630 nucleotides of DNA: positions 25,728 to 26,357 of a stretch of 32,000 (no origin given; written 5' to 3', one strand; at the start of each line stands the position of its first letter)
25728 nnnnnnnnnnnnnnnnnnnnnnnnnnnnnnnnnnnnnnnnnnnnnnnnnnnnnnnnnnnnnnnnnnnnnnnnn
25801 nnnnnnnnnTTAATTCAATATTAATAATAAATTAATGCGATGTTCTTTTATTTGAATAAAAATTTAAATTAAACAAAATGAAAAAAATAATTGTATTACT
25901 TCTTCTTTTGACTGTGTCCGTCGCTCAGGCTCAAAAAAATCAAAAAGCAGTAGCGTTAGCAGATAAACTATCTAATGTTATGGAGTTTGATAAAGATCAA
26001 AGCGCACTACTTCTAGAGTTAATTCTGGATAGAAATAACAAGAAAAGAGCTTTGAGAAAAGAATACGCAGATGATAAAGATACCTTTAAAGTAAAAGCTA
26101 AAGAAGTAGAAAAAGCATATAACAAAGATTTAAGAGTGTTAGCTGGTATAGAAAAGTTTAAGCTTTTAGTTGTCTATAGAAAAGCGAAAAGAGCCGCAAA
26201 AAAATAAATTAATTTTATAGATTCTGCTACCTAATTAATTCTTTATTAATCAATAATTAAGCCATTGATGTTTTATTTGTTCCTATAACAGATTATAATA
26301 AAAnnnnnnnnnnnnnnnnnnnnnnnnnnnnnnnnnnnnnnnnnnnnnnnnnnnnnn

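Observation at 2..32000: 18-gene co-directional PUL whose inventory points to a sulfated (and possibly acylated) alpha-mannan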

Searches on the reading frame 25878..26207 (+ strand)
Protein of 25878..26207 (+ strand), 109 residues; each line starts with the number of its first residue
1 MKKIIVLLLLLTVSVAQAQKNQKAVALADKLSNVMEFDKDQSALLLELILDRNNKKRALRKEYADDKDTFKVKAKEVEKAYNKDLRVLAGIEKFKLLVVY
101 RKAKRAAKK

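Call 4: search_protein_families(library=pfam, proteins=[window:25878-26207:+])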
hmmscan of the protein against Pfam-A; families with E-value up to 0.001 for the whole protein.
window:25878-26207:+ (109 aa): 0 families

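Call 41: search_protein_families(library=pfam, proteins=[window:25878-26207:+], max_evalue=0.01)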
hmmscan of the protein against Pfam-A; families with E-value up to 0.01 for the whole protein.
window:25878-26207:+ (109 aa): 0 families

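Call 46: search_protein_families(library=ncbifam, proteins=[window:25878-26207:+], max_evalue=0.001)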
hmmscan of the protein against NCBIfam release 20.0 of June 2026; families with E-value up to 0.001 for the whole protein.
window:25878-26207:+ (109 aa): 0 families
